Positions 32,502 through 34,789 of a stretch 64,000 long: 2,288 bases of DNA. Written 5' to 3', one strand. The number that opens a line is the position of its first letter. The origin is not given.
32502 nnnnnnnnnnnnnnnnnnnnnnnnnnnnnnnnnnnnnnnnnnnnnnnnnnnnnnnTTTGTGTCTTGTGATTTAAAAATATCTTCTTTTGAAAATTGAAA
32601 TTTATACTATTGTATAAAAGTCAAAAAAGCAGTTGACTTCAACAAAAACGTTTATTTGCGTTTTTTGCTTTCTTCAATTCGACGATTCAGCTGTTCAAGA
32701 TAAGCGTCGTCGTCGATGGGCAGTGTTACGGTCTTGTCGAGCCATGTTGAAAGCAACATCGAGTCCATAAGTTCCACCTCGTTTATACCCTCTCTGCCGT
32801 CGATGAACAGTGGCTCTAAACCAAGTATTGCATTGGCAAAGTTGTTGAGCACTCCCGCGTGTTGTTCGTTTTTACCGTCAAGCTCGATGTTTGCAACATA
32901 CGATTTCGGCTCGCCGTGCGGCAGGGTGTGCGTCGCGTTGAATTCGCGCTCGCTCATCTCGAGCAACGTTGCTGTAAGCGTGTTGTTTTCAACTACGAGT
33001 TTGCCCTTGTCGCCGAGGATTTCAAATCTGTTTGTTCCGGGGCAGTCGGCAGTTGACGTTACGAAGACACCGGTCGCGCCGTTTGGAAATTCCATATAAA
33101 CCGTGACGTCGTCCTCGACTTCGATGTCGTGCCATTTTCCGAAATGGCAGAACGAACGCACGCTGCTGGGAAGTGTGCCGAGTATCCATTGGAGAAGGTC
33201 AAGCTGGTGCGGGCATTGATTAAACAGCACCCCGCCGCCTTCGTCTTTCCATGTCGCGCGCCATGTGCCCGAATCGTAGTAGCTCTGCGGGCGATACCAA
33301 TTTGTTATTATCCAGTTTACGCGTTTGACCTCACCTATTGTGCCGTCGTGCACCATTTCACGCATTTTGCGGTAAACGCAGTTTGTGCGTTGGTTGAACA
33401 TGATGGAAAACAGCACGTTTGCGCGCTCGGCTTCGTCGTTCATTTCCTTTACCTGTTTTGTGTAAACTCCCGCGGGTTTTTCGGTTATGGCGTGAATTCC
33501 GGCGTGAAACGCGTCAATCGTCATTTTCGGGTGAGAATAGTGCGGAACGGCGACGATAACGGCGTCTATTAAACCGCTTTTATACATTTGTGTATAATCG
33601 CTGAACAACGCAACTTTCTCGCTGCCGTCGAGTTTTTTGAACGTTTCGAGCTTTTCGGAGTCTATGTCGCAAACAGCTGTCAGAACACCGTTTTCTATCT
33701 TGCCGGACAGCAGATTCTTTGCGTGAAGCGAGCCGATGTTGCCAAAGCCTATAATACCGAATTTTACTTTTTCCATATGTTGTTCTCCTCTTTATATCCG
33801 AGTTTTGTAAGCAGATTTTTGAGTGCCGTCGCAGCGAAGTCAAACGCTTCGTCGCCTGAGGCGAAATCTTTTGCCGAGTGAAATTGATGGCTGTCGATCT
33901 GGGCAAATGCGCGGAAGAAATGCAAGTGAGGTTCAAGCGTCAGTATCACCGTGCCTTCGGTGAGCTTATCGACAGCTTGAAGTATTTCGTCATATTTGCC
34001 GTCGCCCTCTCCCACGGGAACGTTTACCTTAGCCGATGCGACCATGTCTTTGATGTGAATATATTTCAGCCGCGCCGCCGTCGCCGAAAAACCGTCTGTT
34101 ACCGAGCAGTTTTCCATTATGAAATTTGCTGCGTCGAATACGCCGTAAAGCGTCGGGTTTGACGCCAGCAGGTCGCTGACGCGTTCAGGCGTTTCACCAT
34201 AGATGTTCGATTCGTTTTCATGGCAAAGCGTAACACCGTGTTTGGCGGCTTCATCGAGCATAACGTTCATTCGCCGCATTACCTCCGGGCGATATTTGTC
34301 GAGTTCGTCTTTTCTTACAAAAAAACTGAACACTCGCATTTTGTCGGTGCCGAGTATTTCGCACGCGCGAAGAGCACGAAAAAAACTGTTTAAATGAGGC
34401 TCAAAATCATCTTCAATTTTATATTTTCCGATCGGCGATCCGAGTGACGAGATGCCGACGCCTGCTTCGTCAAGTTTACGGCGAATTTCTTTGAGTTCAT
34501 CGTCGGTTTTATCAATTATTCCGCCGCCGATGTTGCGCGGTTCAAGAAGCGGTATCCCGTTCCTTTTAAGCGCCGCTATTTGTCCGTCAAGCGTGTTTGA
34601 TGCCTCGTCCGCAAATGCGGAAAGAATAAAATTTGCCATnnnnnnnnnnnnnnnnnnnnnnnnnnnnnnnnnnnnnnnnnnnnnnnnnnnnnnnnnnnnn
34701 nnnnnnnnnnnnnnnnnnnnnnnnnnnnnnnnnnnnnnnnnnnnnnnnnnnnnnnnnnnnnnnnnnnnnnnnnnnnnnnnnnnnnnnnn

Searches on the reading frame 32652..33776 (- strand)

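Call 11: search_protein_families(library=pfam, proteins=[window:32652-33776:-])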
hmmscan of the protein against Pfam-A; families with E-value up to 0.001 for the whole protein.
window:32652-33776:- (374 aa): 4 families
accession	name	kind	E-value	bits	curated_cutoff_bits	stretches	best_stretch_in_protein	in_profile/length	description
PF22725.1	GFO_IDH_MocA_C3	-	5.8e-32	110.8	27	1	135-260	1-123/124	GFO/IDH/MocA C-terminal domain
PF02894.22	GFO_IDH_MocA_C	-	5.5e-25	88.9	22.9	1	139-350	1-216/218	Oxidoreductase family, C-terminal alpha/beta domain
PF01408.29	GFO_IDH_MocA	-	9.1e-21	75.2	24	1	5-125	2-118/120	Oxidoreductase family, NAD-binding Rossmann fold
PF22685.1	Gal80p_C-like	-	3.3e-05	24.5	29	0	136-208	4-76/152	Gal80p, C-terminal domain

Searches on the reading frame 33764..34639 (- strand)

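Call 11: search_protein_families(library=pfam, proteins=[window:33764-34639:-])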
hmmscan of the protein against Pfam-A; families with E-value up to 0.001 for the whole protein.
window:33764-34639:- (291 aa): 1 family
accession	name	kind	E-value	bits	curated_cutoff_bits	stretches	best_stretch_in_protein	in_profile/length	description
PF01261.30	AP_endonuc_2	-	4.9e-19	69.4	31.1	1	40-236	21-230/249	Xylose isomerase-like TIM barrel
